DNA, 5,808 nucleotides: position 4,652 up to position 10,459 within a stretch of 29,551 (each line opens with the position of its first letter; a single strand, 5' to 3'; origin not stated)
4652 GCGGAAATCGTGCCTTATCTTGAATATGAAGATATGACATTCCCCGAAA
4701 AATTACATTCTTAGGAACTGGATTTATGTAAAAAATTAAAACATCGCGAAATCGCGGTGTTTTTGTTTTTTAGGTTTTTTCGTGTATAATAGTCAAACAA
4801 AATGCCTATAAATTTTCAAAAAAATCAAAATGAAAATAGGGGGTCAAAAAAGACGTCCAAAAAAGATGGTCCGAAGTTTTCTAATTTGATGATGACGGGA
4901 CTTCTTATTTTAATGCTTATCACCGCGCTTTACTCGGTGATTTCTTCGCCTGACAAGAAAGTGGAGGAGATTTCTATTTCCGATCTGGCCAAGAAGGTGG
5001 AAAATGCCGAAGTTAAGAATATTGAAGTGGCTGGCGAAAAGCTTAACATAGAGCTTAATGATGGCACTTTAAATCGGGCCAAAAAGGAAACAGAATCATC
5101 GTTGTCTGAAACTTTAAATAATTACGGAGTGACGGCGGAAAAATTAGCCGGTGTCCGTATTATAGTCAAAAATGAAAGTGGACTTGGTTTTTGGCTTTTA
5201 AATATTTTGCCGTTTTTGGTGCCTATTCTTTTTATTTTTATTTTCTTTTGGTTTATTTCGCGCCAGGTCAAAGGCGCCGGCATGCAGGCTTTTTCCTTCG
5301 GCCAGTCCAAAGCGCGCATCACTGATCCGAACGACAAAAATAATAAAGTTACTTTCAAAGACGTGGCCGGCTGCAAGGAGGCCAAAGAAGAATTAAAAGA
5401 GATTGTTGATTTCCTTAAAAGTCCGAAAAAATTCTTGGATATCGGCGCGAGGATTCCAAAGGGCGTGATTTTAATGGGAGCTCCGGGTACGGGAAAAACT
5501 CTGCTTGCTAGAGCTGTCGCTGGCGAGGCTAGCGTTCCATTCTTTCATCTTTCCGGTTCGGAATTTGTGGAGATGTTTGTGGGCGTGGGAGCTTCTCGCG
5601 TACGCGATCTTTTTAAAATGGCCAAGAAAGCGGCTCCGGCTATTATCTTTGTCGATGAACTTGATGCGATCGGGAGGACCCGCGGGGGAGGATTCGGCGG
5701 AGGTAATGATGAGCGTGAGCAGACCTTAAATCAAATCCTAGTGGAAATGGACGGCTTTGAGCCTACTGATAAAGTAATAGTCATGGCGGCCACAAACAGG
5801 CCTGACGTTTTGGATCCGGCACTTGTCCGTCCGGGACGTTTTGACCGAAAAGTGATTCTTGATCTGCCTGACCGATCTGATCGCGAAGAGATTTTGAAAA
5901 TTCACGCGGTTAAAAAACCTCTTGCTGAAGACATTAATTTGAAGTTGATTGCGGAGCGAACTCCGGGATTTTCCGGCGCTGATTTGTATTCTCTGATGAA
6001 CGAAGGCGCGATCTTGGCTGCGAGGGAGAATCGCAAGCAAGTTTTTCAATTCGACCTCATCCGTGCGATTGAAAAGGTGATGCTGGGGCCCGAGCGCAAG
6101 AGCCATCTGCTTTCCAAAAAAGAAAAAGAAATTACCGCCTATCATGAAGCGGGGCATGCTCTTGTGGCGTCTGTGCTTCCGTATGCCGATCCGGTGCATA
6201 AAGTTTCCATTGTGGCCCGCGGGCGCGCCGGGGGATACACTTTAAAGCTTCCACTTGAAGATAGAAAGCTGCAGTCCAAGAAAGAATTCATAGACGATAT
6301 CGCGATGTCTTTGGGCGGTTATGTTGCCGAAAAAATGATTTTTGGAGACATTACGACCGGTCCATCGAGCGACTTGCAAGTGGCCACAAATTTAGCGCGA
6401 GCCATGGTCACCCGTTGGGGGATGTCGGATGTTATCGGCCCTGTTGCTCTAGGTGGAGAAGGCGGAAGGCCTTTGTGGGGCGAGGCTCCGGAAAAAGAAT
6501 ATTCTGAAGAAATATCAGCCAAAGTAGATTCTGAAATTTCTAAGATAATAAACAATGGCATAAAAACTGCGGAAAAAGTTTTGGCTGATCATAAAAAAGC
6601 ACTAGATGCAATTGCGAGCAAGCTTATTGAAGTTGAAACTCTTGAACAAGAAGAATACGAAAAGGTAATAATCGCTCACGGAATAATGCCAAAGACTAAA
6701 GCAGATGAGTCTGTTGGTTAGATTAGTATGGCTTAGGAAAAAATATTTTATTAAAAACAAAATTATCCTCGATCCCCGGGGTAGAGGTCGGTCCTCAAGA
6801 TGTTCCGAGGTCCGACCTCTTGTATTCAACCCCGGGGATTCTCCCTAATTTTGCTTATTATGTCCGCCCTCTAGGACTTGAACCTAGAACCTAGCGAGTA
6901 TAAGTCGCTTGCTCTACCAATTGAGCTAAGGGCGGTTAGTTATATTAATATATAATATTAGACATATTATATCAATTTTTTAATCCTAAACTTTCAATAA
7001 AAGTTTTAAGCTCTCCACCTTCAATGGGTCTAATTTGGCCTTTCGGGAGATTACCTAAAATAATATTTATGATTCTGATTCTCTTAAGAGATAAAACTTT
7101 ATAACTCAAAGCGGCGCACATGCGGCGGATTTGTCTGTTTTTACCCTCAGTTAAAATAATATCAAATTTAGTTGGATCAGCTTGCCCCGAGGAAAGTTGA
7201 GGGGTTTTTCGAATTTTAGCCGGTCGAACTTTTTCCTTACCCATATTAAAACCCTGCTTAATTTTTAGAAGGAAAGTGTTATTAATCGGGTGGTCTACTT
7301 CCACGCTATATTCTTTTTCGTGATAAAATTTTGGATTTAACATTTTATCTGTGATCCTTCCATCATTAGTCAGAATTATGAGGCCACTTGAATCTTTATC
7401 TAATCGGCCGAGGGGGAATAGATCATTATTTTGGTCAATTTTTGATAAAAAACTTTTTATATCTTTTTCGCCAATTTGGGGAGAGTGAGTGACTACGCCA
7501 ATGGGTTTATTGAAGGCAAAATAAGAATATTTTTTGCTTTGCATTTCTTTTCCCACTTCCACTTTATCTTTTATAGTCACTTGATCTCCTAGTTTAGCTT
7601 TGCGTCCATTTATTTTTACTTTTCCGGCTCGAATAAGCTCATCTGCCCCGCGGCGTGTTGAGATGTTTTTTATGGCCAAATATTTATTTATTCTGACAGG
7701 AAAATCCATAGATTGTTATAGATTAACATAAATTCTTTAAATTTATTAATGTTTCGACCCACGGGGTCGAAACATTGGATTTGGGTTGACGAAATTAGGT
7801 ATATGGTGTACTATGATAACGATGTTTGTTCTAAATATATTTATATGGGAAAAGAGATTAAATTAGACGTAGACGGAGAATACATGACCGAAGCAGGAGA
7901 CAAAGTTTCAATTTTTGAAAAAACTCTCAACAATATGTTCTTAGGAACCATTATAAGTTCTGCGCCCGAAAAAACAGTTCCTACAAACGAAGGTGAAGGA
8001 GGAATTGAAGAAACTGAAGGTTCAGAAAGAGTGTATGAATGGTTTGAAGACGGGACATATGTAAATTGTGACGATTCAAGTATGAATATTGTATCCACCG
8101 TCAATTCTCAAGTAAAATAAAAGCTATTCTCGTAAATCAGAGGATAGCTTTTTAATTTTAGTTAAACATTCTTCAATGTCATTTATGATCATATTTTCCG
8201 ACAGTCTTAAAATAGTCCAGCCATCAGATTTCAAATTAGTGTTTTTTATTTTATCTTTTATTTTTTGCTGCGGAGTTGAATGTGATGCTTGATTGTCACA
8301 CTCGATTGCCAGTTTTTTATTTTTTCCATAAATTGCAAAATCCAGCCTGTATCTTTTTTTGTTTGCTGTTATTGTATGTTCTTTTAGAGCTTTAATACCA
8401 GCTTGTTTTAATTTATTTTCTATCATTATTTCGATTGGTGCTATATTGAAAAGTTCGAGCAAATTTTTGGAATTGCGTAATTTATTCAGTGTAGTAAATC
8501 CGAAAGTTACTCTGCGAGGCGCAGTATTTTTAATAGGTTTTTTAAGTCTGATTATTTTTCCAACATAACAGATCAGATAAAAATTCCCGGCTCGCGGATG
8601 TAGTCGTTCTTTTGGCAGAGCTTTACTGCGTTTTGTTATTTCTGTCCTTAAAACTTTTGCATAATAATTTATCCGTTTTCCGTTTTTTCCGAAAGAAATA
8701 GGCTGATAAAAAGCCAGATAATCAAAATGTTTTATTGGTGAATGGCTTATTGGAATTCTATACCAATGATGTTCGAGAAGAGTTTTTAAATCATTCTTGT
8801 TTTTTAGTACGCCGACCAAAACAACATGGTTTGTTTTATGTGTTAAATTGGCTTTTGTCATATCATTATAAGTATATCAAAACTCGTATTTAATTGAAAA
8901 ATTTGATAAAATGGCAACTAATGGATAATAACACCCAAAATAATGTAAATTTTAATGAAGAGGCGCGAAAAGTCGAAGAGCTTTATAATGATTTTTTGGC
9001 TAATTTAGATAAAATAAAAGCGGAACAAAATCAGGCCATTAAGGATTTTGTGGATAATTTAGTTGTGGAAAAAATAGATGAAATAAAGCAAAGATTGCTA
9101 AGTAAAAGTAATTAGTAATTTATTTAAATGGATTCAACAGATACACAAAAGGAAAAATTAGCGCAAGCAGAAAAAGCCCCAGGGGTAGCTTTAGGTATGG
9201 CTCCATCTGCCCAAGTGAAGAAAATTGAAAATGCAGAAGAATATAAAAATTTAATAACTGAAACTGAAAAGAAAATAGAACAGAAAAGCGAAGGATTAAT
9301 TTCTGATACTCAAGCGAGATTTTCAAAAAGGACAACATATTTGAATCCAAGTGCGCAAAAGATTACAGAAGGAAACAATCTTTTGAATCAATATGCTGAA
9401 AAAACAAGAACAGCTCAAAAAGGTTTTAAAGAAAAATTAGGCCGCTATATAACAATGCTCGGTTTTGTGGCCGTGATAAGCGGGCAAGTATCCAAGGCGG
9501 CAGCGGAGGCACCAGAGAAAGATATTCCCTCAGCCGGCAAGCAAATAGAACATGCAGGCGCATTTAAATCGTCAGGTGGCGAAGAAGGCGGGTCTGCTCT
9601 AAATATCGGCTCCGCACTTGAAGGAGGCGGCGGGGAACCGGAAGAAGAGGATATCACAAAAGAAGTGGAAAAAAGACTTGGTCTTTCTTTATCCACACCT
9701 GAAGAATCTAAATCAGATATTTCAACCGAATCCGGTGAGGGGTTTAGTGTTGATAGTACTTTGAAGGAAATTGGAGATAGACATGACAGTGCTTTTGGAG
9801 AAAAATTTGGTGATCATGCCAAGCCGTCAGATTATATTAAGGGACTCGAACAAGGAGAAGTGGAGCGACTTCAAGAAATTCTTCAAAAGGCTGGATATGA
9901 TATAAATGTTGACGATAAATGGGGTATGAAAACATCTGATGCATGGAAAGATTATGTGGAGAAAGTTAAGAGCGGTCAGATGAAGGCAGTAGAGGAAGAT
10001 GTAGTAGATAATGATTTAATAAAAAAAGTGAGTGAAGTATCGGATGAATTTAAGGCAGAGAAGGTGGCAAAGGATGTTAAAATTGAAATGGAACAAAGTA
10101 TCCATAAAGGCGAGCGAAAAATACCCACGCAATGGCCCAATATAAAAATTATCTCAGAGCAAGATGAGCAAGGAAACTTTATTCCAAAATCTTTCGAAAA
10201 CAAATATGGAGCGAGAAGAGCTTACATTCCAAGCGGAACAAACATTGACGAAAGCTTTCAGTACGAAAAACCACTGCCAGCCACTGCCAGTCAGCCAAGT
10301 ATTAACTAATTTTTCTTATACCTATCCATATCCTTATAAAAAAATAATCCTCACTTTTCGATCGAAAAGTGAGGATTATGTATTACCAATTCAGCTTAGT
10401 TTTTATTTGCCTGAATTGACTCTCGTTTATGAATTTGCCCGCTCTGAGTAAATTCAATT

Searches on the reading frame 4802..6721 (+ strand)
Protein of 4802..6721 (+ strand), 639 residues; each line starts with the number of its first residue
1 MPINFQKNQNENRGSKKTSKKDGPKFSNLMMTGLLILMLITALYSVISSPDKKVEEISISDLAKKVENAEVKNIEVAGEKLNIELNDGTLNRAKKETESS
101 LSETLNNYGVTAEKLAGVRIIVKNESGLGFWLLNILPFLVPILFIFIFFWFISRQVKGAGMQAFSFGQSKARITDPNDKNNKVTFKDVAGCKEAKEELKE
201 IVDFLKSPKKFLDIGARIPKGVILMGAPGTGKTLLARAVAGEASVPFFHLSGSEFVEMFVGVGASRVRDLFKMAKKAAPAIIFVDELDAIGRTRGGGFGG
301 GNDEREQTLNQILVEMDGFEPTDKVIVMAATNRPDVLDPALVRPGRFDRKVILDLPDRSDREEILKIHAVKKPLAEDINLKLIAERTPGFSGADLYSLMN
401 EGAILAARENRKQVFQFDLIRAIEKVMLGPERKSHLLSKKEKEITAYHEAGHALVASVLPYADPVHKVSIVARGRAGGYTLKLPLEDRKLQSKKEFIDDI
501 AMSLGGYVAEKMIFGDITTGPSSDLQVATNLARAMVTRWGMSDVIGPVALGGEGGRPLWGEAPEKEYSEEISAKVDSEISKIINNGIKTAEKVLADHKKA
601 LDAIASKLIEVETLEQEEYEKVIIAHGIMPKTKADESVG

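Call 13: search_protein_families(library=pfam, proteins=[window:4802-6721:+], max_evalue=0.001)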
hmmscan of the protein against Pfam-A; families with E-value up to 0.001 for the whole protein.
window:4802-6721:+ (639 aa): 7 families
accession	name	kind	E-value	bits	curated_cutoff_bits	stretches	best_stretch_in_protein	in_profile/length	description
PF01434.24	Peptidase_M41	-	2.3e-64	217.2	29.9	1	436-622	2-191/191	Peptidase family M41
PF00004.35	AAA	-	8e-43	146.5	21.2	1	222-354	1-130/131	ATPase family associated with various cellular activities (AAA)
PF17862.7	AAA_lid_3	-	2.8e-11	43.2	27.2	1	377-414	1-38/45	AAA+ lid domain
PF06480.20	FtsH_ext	-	1.4e-05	25.7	25.5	1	34-98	5-71/103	FtsH Extracellular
PF20720.3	nSTAND3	-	3e-05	24.2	27.2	1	222-368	20-152/155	Novel STAND NTPase 3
PF23902.1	AAA_lid_PRS2_C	-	5.2e-05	23.7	34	1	360-427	3-71/73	PRS2 AAA+ lid C-terminal domain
PF06068.19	TIP49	-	0.00011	21.9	23.8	1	187-256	25-89/347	TIP49 P-loop domain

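Call 15: find_related_loci(query=window:4802-6721:+, collection=genome_contigs, flank=3000)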
Query window:4802-6721:+ (639 aa) in genome_contigs; peptide patterns used: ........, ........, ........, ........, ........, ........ (x = any residue, [..] = any of these).
597 stretches matched a pattern (row limit reached: there are more); 353 encode a relative of the query (tblastn E <= 1e-3); the best 80 are kept; 80 distinct loci.
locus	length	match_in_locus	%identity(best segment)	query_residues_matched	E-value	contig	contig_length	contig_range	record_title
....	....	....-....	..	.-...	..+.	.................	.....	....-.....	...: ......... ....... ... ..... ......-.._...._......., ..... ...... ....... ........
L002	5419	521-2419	82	1-638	0e+0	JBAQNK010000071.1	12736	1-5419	MAG: Minisyncoccia bacterium isolate MFD12002_ilm_asm_bin6 k127_77584, whole genome shotgun sequence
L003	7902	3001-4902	81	1-636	0e+0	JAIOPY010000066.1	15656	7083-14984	MAG: Candidatus Nomurabacteria bacterium isolate LakeFargette_0920_ALND_MAG_36_7 LacPavin_0920_ALND_scaffold_572234, who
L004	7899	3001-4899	81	1-632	0e+0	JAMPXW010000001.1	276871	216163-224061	MAG: Burkholderiales bacterium isolate R2F_R2FSRR_metabat.49 R2F_C10, whole genome shotgun sequence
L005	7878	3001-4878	81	15-639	0e+0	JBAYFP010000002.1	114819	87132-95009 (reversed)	MAG: Candidatus Paceibacterota bacterium isolate SO_2016_GW1_104 scaffold00376_OW334_2016, whole genome shotgun sequence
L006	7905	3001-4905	80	1-637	0e+0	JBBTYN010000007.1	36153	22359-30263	MAG: Patescibacteria group bacterium isolate H41-bin112_1 H41_bin112_1_000000000007, whole genome shotgun sequence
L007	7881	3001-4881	81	1-633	0e+0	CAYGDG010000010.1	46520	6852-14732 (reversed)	MAG TPA_asm: uncultured Candidatus Saccharibacteria bacterium isolate ERP113451_co1_245 genome assembly, contig: NODE_67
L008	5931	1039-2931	78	1-633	0e+0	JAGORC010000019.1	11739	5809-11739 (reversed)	MAG: Candidatus Paceibacterota bacterium isolate Gw_Eff_bin_237 Gw_Eff_13617_length_11739_cov_9.563383, whole genome sho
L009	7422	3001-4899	81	1-635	0e+0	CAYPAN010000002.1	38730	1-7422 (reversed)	MAG TPA_asm: uncultured Candidatus Saccharibacteria bacterium isolate binchicken_co241_293 genome assembly, contig: NODE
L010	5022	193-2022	83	24-633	0e+0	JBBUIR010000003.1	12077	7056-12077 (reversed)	MAG: Patescibacteria group bacterium isolate H52-bin137_1 H52_bin137_1_000000000003, whole genome shotgun sequence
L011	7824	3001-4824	83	24-631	0e+0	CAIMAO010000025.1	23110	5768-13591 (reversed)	uncultured bacterium isolate AM-lipid-01-D8_bin-1576 genome assembly, contig: bin-1576:25/46, whole genome shotgun seque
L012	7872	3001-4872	81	7-633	0e+0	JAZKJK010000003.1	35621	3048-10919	MAG: Patescibacteria group bacterium isolate ADI_DC_SW_02_SPN_11032020-bin106_1 DCSW02SPN_B106_1_000000000003, whole gen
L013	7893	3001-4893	81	1-633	0e+0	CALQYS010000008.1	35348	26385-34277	MAG: Candidatus Nomurabacteria bacterium isolate Ike-100m-2 genome assembly, contig: Ike-100-c396, whole genome shotgun 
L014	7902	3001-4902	80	1-633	0e+0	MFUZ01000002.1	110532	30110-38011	MAG: Candidatus Nomurabacteria bacterium RIFCSPLOWO2_01_FULL_41_18 rifcsplowo2_01_scaffold_104, whole genome shotgun seq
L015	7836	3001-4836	82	24-635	0e+0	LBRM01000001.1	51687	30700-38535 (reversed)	MAG: Candidatus Nomurabacteria bacterium GW2011_GWA1_36_15 US05_C0001, whole genome shotgun sequence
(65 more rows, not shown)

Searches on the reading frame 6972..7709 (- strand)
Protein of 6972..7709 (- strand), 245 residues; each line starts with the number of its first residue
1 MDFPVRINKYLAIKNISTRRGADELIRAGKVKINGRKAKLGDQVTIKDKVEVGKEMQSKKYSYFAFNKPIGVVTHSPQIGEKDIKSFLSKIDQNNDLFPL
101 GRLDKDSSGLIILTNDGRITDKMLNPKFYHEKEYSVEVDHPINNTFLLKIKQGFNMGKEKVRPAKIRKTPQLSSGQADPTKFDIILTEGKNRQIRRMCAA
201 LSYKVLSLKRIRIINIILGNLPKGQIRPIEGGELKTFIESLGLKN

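Call 13: search_protein_families(library=pfam, proteins=[window:6972-7709:-], max_evalue=0.001)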
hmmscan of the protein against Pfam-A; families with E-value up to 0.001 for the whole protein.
window:6972-7709:- (245 aa): 2 families
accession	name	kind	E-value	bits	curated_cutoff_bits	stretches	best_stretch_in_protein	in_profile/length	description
PF00849.27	PseudoU_synth_2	-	7.8e-22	78.6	26.8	1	63-200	2-152/152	RNA pseudouridylate synthase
PF01479.30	S4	-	3.5e-10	39.9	22.8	1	5-50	1-48/48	S4 domain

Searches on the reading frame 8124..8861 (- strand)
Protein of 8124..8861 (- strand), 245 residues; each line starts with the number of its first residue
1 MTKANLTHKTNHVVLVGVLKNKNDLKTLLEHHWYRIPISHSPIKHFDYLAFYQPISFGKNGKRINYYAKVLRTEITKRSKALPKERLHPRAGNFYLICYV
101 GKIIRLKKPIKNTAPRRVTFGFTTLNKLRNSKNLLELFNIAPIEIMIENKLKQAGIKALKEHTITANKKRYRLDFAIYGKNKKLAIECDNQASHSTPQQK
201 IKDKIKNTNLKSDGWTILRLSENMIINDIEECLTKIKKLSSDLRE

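Call 13: search_protein_families(library=pfam, proteins=[window:8124-8861:-], max_evalue=0.001)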
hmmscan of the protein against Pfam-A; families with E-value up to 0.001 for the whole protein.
window:8124-8861:- (245 aa): 2 families
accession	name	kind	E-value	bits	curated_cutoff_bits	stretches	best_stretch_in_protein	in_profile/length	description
PF18741.7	MTES_1575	-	3.6e-12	46.6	38.2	1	147-237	5-93/96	REase_MTES_1575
PF04480.18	DUF559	-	5.4e-07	29.9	20.6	1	169-238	42-106/109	Protein of unknown function (DUF559)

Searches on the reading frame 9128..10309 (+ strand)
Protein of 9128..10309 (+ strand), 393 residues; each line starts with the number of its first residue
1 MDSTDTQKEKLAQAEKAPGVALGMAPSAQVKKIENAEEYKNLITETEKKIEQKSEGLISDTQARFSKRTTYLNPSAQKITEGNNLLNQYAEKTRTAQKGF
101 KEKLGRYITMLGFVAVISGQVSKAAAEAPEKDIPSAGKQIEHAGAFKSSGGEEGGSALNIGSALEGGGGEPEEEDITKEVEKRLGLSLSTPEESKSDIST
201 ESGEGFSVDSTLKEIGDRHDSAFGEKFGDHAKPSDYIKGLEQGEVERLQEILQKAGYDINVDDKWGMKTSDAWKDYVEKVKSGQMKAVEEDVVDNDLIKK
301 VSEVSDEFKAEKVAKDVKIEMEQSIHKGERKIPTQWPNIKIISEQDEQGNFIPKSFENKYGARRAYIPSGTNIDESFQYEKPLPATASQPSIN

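Call 13: search_protein_families(library=pfam, proteins=[window:9128-10309:+], max_evalue=0.001)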
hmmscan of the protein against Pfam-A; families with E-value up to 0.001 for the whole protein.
window:9128-10309:+ (393 aa): 1 family
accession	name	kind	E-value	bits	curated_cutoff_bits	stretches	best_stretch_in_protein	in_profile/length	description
PF01471.23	PG_binding_1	-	0.00098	19.7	23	0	243-272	3-33/57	Putative peptidoglycan binding domain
